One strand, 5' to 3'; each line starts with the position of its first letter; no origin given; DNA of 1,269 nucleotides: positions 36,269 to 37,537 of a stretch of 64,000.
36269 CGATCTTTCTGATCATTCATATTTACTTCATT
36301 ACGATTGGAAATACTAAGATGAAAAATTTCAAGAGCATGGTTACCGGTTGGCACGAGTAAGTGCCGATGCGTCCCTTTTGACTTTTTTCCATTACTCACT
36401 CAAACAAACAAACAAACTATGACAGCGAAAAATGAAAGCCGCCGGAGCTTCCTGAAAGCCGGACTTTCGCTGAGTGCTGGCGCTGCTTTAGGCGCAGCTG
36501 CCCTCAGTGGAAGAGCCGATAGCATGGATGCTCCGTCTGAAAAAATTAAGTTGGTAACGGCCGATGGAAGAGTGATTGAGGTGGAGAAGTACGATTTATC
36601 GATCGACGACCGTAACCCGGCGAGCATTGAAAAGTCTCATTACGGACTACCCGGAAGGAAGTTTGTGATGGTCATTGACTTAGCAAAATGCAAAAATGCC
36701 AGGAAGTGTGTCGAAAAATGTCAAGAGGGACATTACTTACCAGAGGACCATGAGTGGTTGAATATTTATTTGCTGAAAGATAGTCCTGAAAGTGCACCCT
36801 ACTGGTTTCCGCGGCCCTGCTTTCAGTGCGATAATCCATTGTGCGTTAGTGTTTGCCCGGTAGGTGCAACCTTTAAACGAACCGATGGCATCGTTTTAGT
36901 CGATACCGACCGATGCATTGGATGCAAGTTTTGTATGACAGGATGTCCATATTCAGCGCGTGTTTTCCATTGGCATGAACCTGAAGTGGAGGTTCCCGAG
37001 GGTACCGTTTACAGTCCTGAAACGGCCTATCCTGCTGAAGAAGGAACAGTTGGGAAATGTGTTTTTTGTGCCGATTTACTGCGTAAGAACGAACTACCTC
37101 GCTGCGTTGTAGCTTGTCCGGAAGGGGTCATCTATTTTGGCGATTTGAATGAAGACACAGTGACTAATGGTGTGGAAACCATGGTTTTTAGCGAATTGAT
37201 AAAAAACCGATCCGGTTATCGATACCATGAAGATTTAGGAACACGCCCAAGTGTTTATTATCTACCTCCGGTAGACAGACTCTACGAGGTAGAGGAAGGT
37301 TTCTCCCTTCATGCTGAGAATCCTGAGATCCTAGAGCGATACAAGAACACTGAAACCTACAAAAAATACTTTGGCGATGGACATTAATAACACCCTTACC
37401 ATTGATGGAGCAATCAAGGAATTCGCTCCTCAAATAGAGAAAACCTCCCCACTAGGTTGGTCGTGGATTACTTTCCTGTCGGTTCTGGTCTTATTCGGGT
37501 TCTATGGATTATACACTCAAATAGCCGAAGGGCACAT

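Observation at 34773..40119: Core six-gene operon combines two different quinone-interacting membrane subunits (cytochrome b and NrfD-like) with a heptahaem cytochrome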

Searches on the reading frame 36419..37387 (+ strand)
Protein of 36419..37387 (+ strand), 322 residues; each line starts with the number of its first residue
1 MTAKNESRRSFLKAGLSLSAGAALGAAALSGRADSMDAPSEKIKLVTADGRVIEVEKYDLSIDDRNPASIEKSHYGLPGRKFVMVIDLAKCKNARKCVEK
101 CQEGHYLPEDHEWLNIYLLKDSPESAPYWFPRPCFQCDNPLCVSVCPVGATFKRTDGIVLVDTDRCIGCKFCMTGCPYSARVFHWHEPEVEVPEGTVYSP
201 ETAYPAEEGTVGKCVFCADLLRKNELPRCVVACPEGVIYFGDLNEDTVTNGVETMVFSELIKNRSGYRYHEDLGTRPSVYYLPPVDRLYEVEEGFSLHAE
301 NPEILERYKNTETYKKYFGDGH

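Call 3: search_protein_families(library=pfam, proteins=[window:36419-37387:+], max_evalue=0.01)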
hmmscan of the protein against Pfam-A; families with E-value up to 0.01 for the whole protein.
window:36419-37387:+ (322 aa): 12 families
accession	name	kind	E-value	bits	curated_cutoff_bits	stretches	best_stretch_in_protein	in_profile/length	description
PF13247.11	Fer4_11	-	4e-18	65.9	26.2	2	128-187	4-65/100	4Fe-4S dicluster domain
PF12838.12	Fer4_7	-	9.2e-13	48.9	27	1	165-237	1-52/52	4Fe-4S dicluster domain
PF12837.12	Fer4_6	-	9.6e-12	44.7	25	1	158-180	1-23/24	4Fe-4S binding domain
PF13187.11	Fer4_9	-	2.3e-09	37.6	27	2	165-238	1-52/52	4Fe-4S dicluster domain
PF13237.11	Fer4_10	-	1.2e-08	35.2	25.5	2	159-234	2-53/53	4Fe-4S dicluster domain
PF12797.12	Fer4_2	-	1.1e-07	31.7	24.5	1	158-178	2-22/22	4Fe-4S binding domain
PF00037.32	Fer4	-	1.3e-07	31.6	21.1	1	160-180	2-22/24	4Fe-4S binding domain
PF13183.11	Fer4_8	-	7.6e-07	30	27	1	164-237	3-68/68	4Fe-4S dicluster domain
PF12800.12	Fer4_4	-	0.0011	19.6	24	1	163-178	1-16/17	4Fe-4S binding domain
PF25160.1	LdpA_Fe-S-bd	-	0.0011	19.2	27.6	1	136-179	4-41/49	LdpA Fe-S cluster-binding domain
PF14697.11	Fer4_21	-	0.0058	17.2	35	1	134-178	8-53/59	4Fe-4S dicluster domain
PF10518.14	TAT_signal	-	0.0078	16.6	22.7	0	7-25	3-21/21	TAT (twin-arginine translocation) pathway signal sequence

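Call 7: search_protein_families(library=ncbifam, proteins=[window:36419-37387:+], max_evalue=0.001)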
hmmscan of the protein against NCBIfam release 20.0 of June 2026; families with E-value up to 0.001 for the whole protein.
window:36419-37387:+ (322 aa): 41 families (the best 25 are shown)
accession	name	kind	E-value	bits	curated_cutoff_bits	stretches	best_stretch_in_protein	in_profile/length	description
NF045797.1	DsrO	equivalog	5.4e-51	173.3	200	1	74-282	36-234/235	sulfate reduction electron transfer complex DsrMKJOP subunit DsrO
NF041782.1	mnquin_red_QrcC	equivalog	2.4e-35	122.3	400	1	82-283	1-226/239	menaquinone reductase iron-sulfur cluster-binding subunit QrcC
NF011569.0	PRK14993.1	equivalog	5.4e-33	114.4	416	2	73-183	35-149/244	tetrathionate reductase subunit TtrB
TIGR03149.1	cyt_nit_nrfC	equivalog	1.1e-32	113.2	377.6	2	79-185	36-146/225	cytochrome c nitrite reductase Fe-S protein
TIGR02951.1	DMSO_dmsB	equivalog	1e-27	97.1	214.1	2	85-188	5-119/161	DMSO/selenate family reductase complex B subunit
NF041715.1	arsenate_red_ArrB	equivalog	2.1e-27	96.2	450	2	81-189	2-112/233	arsenate respiratory reductase iron-sulfur subunit ArrB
TIGR03478.1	DMSO_red_II_bet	subfamily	4.5e-23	81.7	480.7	2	123-184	120-182/321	DMSO reductase family type II enzyme, iron-sulfur subunit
NF042979.1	EthbenzDh_ebdB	equivalog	2.7e-20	72.6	740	2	125-183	144-203/354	ethylbenzene dehydrogenase subunit beta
NF008134.0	PRK10882.1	equivalog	7.4e-19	68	263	1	121-244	100-209/329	hydrogenase 2 operon protein HybA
NF038355.1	FDH3_beta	equivalog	8.5e-19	68.3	240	1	84-184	5-104/180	formate dehydrogenase FDH3 subunit beta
NF045715.1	sulf_resp_HmcB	equivalog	3.5e-18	65.8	420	1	124-244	97-199/307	sulfate respiration complex iron-sulfur protein HmcB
TIGR01660.1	narH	equivalog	5.1e-16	58.1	524.05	1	129-189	178-239/492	nitrate reductase subunit beta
NF007382.0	PRK09898.1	equivalog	3e-14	53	213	1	133-180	122-170/208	ferredoxin-like protein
NF045766.1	PhenlGlyoxDHPadI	equivalog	6.2e-14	51.6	700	1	86-184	9-106/443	NADH-dependent phenylglyoxylate dehydrogenase subunit beta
TIGR01582.1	FDH-beta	equivalog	1.7e-13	50.3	334.7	1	133-179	92-139/283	formate dehydrogenase subunit beta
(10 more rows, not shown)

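Call 19: search_solved_structures(query=window:36419-37387:+, max_evalue=1e-10)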
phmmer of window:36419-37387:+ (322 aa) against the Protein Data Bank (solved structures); distinct sequences matched with E-value up to 1e-10: 15.
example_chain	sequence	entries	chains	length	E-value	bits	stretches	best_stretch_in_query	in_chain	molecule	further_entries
2vpw_B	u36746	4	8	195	6.6e-26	94.2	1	81-184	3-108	NRFC PROTEIN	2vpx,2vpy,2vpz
6cz7_B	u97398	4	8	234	5.4e-22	81.4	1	82-188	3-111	4Fe-4S ferredoxin, iron-sulfur binding domain protein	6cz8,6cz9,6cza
2ivf_B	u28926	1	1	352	5.8e-20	74.7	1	128-287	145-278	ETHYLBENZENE DEHYDROGENASE BETA-SUBUNIT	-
6f0k_B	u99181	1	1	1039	5.6e-17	64.9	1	80-246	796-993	Fe-S-cluster-containing hydrogenase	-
4ydd_B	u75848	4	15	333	9.8e-17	64.1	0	122-183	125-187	DMSO reductase family type II enzyme, iron-sulfur subunit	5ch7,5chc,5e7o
1q16_B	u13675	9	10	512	3.3e-16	62.3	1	127-187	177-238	Respiratory nitrate reductase 1 beta chain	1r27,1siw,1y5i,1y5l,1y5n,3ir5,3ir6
1y4z_B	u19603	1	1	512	5.7e-16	61.6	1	127-187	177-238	Respiratory nitrate reductase 1 beta chain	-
3egw_B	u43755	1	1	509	5.8e-16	61.6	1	127-187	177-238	Respiratory nitrate reductase 1 beta chain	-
4v4c_B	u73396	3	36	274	3.7e-15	58.9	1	81-189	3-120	Pyrogallol hydroxytransferase small subunit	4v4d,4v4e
6lod_B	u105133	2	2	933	1e-14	57.4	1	52-189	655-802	Fe-S-cluster-containing hydrogenase components 1-like protein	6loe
1kqf_B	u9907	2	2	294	2.2e-13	53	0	129-245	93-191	FORMATE DEHYDROGENASE, NITRATE-INDUCIBLE, IRON-SULFUR SUBUNIT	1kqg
6btm_B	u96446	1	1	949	8.2e-13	51.2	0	129-282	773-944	Alternative Complex III subunit B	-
8k9e_B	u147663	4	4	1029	2.1e-12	49.8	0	84-221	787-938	Fe-S-cluster-containing hydrogenase components 1-like protein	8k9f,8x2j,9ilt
9mqx_E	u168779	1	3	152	1.6e-11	47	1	129-187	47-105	Fe-S-cluster-containing hydrogenase subunit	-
7qv7_B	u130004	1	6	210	6.8e-11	44.9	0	130-238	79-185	Hydrogen dependent carbon dioxide reductase subunit HycB4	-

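Call 48: search_solved_structures(query=window:36419-37387:+, max_evalue=1e-16, show_alignments=4)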
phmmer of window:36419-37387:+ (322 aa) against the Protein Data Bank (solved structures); distinct sequences matched with E-value up to 1e-16: 5.
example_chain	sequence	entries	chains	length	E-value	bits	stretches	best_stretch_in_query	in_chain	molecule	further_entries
2vpw_B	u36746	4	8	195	6.6e-26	94.2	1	81-184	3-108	NRFC PROTEIN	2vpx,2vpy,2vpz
6cz7_B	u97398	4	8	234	5.4e-22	81.4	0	82-188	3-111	4Fe-4S ferredoxin, iron-sulfur binding domain protein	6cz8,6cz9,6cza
2ivf_B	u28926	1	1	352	5.8e-20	74.7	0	128-287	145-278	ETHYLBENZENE DEHYDROGENASE BETA-SUBUNIT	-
6f0k_B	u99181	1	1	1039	5.6e-17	64.9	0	80-246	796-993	Fe-S-cluster-containing hydrogenase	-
4ydd_B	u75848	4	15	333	9.8e-17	64.1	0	122-183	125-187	DMSO reductase family type II enzyme, iron-sulfur subunit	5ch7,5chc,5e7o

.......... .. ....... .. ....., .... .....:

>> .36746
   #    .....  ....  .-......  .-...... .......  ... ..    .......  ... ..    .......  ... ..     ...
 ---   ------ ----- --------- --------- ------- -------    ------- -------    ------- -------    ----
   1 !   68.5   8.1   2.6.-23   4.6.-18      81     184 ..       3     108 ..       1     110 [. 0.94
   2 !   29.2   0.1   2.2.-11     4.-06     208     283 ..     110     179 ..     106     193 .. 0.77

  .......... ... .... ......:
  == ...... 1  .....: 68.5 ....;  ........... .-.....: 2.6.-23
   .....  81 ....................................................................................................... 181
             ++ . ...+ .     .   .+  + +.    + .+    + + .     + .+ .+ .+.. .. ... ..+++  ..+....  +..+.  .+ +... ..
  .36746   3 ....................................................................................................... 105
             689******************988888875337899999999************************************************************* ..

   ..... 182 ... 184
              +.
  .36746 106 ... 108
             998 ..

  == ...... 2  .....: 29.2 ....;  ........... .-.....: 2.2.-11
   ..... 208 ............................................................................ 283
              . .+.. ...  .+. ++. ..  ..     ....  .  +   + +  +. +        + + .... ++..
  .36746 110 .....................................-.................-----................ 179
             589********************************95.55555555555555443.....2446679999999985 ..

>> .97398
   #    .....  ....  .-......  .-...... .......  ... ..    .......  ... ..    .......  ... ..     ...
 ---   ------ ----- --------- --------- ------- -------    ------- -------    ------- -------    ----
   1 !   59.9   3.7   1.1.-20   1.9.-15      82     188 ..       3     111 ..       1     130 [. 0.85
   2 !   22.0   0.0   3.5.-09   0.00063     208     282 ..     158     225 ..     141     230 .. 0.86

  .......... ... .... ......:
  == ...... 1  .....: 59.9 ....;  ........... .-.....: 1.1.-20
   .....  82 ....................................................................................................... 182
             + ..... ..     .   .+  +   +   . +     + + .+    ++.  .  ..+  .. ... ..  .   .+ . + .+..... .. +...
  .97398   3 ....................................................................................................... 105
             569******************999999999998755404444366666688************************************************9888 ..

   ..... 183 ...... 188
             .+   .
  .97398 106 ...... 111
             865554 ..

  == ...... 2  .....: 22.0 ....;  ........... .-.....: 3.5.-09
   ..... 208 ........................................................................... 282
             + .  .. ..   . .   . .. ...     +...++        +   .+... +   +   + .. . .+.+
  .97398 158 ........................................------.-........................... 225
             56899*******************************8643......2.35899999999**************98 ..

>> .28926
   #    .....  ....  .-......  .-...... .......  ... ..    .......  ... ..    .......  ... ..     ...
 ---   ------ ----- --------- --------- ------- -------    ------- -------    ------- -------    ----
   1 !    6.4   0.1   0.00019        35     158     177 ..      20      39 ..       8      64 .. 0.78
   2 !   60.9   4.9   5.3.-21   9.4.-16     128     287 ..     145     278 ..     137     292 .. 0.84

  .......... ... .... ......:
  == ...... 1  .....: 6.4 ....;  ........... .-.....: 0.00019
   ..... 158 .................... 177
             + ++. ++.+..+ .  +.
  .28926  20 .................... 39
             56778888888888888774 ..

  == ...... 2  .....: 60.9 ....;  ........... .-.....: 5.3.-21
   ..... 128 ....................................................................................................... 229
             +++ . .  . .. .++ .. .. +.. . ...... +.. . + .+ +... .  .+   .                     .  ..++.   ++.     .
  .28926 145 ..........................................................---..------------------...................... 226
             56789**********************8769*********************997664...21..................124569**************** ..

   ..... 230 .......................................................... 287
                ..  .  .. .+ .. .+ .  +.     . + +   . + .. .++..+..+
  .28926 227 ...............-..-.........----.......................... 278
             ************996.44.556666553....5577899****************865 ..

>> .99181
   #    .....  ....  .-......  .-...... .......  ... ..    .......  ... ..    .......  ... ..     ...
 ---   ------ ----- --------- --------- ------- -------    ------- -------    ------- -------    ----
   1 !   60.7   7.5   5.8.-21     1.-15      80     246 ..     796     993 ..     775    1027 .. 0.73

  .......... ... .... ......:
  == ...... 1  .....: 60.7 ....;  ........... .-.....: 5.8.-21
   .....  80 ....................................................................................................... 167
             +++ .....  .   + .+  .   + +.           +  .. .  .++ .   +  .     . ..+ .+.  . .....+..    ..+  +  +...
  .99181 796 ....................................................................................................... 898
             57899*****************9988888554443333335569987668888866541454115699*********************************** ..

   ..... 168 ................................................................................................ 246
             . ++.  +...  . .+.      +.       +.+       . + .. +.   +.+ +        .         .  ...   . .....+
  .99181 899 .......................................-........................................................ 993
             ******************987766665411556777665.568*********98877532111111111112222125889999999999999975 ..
